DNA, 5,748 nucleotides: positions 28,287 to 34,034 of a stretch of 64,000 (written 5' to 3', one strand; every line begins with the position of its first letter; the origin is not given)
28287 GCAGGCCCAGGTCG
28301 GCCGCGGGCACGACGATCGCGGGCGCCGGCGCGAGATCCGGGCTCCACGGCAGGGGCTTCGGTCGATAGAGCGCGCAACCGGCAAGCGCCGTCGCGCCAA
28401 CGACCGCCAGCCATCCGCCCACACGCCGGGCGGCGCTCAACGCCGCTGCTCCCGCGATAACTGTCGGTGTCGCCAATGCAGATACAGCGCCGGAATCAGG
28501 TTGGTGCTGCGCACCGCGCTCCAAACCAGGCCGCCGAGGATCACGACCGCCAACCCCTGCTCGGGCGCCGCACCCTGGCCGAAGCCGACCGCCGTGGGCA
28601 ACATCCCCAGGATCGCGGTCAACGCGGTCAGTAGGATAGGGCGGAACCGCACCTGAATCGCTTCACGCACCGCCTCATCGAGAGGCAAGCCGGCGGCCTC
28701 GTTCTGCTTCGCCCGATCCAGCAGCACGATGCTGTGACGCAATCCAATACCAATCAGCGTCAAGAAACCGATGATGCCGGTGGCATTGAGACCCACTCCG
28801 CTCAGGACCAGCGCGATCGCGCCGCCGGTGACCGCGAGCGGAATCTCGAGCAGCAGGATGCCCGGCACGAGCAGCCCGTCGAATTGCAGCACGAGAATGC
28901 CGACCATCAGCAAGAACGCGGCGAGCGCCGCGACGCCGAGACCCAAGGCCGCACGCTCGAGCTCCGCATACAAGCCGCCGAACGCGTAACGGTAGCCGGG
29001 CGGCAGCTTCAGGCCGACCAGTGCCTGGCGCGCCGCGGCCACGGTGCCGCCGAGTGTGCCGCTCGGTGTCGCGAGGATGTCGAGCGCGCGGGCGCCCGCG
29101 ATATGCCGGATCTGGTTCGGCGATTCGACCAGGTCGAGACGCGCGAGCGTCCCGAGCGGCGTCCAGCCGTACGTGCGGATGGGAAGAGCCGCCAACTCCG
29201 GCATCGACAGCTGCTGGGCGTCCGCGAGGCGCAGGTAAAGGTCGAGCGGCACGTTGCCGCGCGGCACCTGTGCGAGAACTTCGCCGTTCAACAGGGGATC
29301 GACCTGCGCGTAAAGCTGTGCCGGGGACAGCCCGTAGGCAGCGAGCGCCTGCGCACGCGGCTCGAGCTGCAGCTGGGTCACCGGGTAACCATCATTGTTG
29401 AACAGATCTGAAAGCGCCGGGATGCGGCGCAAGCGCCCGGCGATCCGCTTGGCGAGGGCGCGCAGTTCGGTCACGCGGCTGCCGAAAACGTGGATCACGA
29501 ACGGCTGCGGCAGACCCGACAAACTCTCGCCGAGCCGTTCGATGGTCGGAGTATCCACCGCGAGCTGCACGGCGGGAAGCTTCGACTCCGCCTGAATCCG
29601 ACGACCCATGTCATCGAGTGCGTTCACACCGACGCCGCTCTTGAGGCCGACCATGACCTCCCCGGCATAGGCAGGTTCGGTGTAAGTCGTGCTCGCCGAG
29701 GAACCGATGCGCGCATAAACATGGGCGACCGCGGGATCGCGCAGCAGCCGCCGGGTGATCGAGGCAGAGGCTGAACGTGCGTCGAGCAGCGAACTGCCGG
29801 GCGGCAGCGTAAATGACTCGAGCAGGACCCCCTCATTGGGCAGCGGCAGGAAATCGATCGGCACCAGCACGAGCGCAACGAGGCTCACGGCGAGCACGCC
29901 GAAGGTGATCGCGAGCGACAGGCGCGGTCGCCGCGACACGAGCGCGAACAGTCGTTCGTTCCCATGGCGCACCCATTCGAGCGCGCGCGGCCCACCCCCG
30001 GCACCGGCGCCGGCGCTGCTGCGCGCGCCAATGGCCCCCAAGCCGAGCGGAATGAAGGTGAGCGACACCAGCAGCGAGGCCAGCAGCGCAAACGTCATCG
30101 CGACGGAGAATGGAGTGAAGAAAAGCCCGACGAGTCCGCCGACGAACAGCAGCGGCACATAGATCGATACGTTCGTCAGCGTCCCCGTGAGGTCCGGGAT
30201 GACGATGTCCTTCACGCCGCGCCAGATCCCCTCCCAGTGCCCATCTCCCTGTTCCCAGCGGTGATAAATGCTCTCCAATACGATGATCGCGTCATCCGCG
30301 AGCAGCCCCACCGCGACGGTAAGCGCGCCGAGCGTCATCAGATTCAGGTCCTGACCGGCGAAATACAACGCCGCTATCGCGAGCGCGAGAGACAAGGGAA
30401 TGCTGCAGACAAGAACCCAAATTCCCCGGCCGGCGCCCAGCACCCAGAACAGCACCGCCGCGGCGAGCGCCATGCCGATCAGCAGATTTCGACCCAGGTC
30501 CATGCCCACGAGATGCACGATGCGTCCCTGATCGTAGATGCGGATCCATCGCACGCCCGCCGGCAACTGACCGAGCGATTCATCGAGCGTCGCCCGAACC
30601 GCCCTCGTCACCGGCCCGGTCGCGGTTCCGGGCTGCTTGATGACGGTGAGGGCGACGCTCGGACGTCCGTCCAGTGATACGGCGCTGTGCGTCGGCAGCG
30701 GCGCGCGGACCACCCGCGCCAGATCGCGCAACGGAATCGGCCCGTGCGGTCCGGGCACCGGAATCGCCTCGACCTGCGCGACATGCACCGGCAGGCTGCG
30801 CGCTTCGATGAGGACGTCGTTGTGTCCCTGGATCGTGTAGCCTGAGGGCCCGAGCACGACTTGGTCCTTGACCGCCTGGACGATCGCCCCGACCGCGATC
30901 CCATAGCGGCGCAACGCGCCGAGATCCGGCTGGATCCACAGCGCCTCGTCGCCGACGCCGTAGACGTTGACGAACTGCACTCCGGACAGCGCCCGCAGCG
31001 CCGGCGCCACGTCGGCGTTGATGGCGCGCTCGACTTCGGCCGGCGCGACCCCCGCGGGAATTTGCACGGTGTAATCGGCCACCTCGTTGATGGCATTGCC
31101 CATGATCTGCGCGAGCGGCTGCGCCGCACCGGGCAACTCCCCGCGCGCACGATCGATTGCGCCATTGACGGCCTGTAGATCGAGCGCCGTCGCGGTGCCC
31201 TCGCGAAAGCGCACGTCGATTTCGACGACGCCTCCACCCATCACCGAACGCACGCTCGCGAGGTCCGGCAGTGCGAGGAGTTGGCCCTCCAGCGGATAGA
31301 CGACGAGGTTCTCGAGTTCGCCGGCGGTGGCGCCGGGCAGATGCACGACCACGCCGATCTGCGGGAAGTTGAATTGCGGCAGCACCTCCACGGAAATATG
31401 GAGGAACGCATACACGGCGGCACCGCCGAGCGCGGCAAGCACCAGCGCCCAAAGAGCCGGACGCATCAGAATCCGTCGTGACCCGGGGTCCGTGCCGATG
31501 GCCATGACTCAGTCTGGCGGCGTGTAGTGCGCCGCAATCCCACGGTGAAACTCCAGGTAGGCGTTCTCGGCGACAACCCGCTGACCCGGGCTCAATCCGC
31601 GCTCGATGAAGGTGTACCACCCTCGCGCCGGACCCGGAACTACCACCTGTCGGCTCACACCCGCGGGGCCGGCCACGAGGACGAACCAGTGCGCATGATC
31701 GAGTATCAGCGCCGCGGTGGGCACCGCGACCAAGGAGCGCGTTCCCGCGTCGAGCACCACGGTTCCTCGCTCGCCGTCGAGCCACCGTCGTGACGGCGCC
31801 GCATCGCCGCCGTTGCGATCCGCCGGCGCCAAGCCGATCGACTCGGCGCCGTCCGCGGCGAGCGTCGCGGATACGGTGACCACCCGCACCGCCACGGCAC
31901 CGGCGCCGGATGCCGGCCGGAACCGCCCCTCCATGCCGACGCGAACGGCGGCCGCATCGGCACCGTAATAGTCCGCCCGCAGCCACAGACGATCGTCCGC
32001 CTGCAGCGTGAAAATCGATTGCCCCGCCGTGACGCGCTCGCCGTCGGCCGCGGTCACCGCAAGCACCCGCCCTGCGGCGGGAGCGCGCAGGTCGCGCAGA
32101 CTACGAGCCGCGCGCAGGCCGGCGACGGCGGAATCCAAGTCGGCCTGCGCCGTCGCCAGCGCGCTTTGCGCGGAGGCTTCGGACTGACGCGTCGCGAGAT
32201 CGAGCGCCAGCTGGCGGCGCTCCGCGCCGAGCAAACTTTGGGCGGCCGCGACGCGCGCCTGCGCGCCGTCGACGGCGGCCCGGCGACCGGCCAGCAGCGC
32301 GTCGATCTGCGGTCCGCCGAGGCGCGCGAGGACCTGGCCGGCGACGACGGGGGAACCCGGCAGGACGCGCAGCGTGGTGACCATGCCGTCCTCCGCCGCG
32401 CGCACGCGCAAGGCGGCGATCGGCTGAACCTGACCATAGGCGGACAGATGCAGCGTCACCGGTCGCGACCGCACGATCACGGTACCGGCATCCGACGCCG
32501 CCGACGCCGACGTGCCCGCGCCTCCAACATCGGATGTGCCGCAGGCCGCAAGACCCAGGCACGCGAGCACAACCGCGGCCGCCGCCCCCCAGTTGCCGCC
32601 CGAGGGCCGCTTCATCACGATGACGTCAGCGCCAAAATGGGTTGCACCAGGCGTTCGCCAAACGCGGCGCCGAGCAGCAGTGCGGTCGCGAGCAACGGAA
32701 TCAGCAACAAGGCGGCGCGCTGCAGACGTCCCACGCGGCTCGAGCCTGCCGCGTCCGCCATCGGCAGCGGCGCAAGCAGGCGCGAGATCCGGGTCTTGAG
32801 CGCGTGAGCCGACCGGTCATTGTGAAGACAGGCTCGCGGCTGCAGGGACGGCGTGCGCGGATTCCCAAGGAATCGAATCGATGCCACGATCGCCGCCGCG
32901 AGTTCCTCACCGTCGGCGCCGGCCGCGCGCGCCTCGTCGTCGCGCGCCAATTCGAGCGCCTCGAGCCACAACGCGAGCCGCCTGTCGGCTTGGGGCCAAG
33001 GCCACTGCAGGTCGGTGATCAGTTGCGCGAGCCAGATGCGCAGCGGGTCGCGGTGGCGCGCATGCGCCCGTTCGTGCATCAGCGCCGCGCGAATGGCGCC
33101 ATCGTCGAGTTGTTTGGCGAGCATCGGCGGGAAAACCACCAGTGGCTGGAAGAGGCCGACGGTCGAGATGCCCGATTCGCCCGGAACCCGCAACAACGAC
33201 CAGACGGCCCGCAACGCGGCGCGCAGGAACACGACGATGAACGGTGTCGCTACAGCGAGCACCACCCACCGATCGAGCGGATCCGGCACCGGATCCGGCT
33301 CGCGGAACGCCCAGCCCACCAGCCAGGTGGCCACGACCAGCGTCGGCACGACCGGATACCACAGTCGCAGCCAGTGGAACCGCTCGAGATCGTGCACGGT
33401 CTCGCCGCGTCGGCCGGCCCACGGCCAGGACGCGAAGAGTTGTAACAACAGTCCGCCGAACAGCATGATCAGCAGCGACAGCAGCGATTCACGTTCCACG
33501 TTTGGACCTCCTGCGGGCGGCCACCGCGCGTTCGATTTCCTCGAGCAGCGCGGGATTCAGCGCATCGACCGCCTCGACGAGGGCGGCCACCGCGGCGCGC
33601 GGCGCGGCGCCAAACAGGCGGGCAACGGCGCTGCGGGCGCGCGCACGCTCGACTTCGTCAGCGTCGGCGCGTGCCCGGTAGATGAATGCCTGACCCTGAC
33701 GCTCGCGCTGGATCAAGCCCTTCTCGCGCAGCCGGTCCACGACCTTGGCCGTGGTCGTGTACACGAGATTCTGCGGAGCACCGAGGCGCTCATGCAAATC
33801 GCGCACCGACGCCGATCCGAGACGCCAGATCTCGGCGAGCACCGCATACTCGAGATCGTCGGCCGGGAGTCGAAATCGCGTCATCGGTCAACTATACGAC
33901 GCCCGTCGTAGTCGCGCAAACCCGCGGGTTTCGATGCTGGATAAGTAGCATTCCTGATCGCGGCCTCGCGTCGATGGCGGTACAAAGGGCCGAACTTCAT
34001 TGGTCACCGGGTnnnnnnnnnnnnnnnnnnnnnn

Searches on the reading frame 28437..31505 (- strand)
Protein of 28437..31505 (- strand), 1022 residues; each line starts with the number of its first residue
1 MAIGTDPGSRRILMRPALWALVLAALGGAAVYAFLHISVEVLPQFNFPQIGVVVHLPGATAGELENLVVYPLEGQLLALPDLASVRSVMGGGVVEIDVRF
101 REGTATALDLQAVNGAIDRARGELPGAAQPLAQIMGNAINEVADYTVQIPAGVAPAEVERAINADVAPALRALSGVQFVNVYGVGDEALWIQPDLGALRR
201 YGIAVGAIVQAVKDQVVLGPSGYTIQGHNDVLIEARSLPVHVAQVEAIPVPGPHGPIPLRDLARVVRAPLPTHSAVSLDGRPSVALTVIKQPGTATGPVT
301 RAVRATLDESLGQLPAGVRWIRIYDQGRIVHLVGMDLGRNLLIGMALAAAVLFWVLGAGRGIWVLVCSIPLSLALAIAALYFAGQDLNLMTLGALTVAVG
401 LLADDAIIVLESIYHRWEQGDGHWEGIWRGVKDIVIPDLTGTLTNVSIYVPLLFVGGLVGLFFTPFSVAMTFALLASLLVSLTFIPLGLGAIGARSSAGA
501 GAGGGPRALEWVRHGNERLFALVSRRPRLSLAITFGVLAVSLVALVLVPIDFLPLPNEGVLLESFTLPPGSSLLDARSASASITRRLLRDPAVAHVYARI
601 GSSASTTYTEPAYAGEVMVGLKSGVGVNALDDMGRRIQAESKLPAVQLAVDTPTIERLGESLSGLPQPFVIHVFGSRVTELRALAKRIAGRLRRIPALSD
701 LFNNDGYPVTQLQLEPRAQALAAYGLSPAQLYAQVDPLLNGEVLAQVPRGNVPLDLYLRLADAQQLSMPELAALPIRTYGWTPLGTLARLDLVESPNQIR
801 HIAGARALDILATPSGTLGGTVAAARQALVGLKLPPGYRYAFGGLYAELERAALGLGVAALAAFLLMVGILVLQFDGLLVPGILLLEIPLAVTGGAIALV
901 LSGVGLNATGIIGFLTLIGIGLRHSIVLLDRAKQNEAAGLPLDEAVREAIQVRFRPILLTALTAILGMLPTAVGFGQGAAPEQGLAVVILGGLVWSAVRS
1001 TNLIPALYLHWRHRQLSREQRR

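Call 25: search_protein_families(library=pfam, proteins=[window:28437-31505:-], max_evalue=0.0001)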
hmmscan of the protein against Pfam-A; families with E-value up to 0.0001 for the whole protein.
window:28437-31505:- (1022 aa): 2 families
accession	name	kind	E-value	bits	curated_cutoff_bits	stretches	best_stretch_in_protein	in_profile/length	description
PF00873.25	ACR_tran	-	1.2e-170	569.9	28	1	13-1009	6-1018/1021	AcrB/AcrD/AcrF family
PF02355.23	SecD_SecF_C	-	5.6e-08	32.8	20.5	1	859-1003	36-178/189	Protein export membrane protein SecD/SecF, C-terminal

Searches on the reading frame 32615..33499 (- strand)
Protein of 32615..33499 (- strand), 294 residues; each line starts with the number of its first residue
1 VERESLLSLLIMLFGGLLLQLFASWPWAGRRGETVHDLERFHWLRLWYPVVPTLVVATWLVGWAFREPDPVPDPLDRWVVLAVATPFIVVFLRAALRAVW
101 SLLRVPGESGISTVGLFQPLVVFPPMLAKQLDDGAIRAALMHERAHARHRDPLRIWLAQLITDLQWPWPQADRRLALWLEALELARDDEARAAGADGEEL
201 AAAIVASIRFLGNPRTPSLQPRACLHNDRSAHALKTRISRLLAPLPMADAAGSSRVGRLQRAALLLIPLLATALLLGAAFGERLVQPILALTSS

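Call 25: search_protein_families(library=pfam, proteins=[window:32615-33499:-], max_evalue=0.0001)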
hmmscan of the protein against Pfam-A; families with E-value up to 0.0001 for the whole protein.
window:32615-33499:- (294 aa): 1 family
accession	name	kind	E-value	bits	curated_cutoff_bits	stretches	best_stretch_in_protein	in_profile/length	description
PF05569.17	Peptidase_M56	-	5.3e-08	32.8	31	1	114-169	171-226/296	BlaR1 peptidase M56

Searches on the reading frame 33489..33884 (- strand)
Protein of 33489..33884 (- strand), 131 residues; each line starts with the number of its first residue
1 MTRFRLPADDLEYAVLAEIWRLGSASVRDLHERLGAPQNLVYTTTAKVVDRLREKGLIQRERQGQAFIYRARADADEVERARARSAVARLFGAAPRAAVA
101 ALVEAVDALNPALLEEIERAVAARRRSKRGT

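Call 25: search_protein_families(library=pfam, proteins=[window:33489-33884:-], max_evalue=0.0001)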
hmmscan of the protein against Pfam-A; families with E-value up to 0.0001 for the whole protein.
window:33489-33884:- (131 aa): 3 families
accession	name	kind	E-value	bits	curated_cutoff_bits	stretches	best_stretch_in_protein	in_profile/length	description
PF03965.22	Penicillinase_R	-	1.5e-22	80.5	22.6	1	10-121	3-113/115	Penicillinase repressor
PF01047.28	MarR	-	1.5e-06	28.5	24.6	1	12-62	5-51/59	MarR family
PF01978.25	TrmB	-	5.4e-06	26.6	25.6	1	11-71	9-64/68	Sugar-specific transcriptional regulator TrmB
